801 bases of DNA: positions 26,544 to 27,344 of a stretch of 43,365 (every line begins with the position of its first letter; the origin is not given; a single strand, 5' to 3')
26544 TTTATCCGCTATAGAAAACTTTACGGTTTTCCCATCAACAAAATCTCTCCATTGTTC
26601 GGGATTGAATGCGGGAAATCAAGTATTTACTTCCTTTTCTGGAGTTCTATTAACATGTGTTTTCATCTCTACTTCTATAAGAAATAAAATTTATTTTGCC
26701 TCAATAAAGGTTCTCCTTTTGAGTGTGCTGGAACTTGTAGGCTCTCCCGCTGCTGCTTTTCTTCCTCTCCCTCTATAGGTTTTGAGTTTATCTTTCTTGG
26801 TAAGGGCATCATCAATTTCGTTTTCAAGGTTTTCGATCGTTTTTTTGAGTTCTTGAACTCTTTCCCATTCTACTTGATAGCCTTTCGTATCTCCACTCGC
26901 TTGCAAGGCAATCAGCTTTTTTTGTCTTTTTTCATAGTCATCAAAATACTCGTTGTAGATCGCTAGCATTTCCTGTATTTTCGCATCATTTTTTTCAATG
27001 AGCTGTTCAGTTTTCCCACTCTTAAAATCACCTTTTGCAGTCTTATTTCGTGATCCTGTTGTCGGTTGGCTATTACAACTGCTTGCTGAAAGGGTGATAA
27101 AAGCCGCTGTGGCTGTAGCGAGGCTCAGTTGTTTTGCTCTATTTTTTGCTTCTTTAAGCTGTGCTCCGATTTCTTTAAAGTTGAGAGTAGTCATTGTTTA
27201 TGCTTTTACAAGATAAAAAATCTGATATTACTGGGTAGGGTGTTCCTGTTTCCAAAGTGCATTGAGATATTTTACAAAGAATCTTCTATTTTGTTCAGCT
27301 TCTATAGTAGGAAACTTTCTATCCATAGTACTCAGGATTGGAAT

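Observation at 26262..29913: Divergently placed operon with a fourth large protein (D) of the same architecture and a near-consensus promoter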

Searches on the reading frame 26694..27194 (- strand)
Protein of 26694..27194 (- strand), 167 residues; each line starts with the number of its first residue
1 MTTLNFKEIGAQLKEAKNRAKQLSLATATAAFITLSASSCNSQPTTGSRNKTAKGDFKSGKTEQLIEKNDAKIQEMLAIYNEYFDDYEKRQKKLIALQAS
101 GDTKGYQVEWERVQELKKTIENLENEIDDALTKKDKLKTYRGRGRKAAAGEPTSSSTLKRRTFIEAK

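Call 9: search_protein_families(library=pfam, max_evalue=1, proteins=[window:26694-27194:-])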
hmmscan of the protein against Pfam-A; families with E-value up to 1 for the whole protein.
seq(167 aa): 9 families
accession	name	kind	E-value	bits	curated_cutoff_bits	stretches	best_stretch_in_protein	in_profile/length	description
PF15456.11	Uds1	-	0.0063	17.2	28.8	1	94-137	3-50/123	Up-regulated During Septation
PF13361.12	UvrD_C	-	0.0099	15.8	25.6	1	57-126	183-254/350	UvrD-like helicase C-terminal domain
PF09602.15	PhaP_Bmeg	-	0.045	14.1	28.3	0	4-95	88-163/168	Polyhydroxyalkanoic acid inclusion protein (PhaP_Bmeg)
PF03462.23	PCRF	-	0.086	13.1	24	1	55-136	15-96/194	PCRF domain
PF04446.17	Thg1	-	0.16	12.3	29.2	1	76-118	73-115/130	tRNAHis guanylyltransferase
PF10896.13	DUF2714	-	0.24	11.9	23.9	1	64-95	87-117/143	Protein of unknown function (DUF2714)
PF10303.14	DUF2408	-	0.27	12.2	25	1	50-123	51-120/130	Protein of unknown function (DUF2408)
PF08858.15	IDEAL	-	0.31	11.2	22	1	117-136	8-27/37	IDEAL domain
PF07743.18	HSCB_C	-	0.94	10.3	22.1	0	61-97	25-63/74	HSCB C-terminal oligomerisation domain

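Call 53: search_protein_families(library=ncbifam, max_evalue=1, proteins=[window:26694-27194:-])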
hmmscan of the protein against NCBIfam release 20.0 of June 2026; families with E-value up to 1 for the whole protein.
seq(167 aa): 4 families
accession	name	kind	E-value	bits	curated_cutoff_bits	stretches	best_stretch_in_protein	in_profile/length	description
TIGR04313.1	aro_clust_Mycop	subfamily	0.017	14.8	40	1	21-127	6-110/296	aromatic motif membrane protein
TIGR04527.1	mycoplas_twoTM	subfamily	0.025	14.2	125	1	57-129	63-132/248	MG_279/MG_280 family protein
NF058593.1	CycDAmpRcpDarA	equivalog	0.14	12.6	140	1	49-100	29-81/110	cyclic di-AMP receptor DarA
NF007105.0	PRK09554.1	equivalog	0.24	9.5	683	1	50-130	159-240/772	Fe(2+) transporter permease subunit FeoB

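Call 81: search_protein_families(library=phrogs, max_evalue=0.1, proteins=[window:26694-27194:-])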
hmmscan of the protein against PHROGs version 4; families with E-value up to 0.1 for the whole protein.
seq(167 aa): 4 families
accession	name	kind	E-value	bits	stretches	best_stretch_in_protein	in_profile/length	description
phrog_8062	-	unknown function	0.0055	17.7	1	5-96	53-139/209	-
phrog_13736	-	unknown function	0.016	16.4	1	66-138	23-93/137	-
phrog_29173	-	unknown function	0.07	14.4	0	111-140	24-53/62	-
phrog_558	-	unknown function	0.079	14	0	104-135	10-40/51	-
